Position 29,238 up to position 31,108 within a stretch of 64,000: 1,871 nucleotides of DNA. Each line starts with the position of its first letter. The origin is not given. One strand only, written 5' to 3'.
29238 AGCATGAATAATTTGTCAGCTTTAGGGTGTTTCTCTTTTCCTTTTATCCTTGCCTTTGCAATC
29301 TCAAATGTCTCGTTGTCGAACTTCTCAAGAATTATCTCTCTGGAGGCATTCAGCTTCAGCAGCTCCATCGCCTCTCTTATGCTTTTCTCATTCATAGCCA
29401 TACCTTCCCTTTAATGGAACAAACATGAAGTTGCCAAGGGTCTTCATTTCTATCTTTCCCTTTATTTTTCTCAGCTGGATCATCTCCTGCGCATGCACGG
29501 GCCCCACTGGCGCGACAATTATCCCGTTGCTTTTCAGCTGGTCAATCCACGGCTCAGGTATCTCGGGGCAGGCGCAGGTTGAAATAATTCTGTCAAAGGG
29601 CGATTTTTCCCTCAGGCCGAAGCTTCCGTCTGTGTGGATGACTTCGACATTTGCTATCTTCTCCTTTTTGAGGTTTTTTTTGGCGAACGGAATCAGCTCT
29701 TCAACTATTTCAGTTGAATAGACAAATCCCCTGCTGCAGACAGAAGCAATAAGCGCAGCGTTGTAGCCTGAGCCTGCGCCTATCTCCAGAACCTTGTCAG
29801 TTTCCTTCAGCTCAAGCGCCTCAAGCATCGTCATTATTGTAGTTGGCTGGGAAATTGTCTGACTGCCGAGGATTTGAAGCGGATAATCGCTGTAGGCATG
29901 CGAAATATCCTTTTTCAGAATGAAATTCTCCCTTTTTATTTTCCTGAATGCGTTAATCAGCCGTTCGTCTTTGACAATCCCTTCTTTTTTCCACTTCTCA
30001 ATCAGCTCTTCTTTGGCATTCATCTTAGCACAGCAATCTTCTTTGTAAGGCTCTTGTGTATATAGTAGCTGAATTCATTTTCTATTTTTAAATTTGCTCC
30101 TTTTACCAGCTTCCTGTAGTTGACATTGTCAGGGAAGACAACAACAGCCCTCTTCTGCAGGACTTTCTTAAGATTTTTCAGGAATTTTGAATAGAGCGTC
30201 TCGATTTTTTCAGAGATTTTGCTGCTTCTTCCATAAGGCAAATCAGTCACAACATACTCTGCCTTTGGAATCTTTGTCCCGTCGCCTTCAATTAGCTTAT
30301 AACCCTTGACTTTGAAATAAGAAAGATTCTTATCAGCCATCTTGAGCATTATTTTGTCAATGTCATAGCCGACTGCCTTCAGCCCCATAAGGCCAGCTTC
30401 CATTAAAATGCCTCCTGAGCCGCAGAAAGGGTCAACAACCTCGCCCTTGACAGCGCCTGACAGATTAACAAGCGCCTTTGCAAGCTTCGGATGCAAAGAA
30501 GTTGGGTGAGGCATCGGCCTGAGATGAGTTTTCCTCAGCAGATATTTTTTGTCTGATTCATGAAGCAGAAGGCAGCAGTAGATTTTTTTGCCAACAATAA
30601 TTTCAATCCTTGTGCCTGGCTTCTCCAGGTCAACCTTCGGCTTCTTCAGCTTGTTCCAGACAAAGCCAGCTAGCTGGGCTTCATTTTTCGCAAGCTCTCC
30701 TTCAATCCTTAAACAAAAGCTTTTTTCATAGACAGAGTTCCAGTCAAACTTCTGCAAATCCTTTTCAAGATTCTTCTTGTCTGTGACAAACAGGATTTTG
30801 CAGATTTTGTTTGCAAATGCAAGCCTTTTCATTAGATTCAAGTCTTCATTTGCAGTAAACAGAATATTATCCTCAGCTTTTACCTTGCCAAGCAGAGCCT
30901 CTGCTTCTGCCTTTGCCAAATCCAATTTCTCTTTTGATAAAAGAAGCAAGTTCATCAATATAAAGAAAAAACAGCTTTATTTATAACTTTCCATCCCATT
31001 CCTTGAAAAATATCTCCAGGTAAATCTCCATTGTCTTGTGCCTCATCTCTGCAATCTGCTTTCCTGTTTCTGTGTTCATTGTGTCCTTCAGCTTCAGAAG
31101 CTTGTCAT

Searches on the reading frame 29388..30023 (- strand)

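Call 9: search_protein_families(library=pfam, proteins=[window:29388-30023:-], max_evalue=0.001)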
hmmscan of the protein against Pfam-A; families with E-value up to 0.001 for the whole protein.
window:29388-30023:- (211 aa): 10 families
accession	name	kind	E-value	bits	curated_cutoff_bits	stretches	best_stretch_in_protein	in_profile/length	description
PF01135.25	PCMT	-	7.9e-59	199.4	20.3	1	3-207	2-208/210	Protein-L-isoaspartate(D-aspartate) O-methyltransferase (PCMT)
PF13847.12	Methyltransf_31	-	1.6e-09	38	27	1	73-158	2-90/145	Methyltransferase domain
PF00398.26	RrnaAD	-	5.5e-08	32.7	24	1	53-133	9-85/263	Ribosomal RNA adenine dimethylase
PF13649.12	Methyltransf_25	-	1.1e-07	32.9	27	1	78-159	1-81/97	Methyltransferase domain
PF05175.20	MTS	-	1.1e-06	28.9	23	1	66-148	23-104/170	Methyltransferase small domain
PF08241.18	Methyltransf_11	-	3.1e-05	25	21.2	1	79-156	1-74/95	Methyltransferase domain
PF08704.16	GCD14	-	4.5e-05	23.7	26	1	61-132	27-100/247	tRNA methyltransferase complex GCD14 subunit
PF08242.18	Methyltransf_12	-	0.00075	20.6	30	0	79-155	1-78/98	Methyltransferase domain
PF01269.23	Fibrillarin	-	0.00081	19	27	0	62-109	59-107/227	Fibrillarin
PF02475.24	TRM5-TYW2_MTfase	-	0.00086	19.7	28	0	72-150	34-112/164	TRM5/TYW2 methyltransferase domain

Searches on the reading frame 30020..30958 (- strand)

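Call 9: search_protein_families(library=pfam, proteins=[window:30020-30958:-], max_evalue=0.001)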
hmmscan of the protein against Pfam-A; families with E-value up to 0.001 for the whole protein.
window:30020-30958:- (312 aa): 6 families
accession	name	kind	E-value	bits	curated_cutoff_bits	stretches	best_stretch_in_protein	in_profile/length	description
PF01170.24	UPF0020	-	4.3e-31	108.6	22.3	1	146-300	3-191/197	RMKL-like, methyltransferase domain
PF01555.25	N6_N4_Mtase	-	3.5e-11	43.9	26.7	1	142-208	159-219/221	DNA methylase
PF11599.14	AviRa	-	4.2e-09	36.7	25.7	1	229-275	161-208/232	RRNA methyltransferase AviRa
PF13847.12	Methyltransf_31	-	1.2e-07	32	27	1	173-295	6-125/145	Methyltransferase domain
PF03602.21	Cons_hypoth95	-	6.2e-05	23.2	24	1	170-279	40-154/182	Conserved hypothetical protein 95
PF09445.16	Methyltransf_15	-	0.0005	20.1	22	0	174-229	4-60/165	RNA cap guanine-N2 methyltransferase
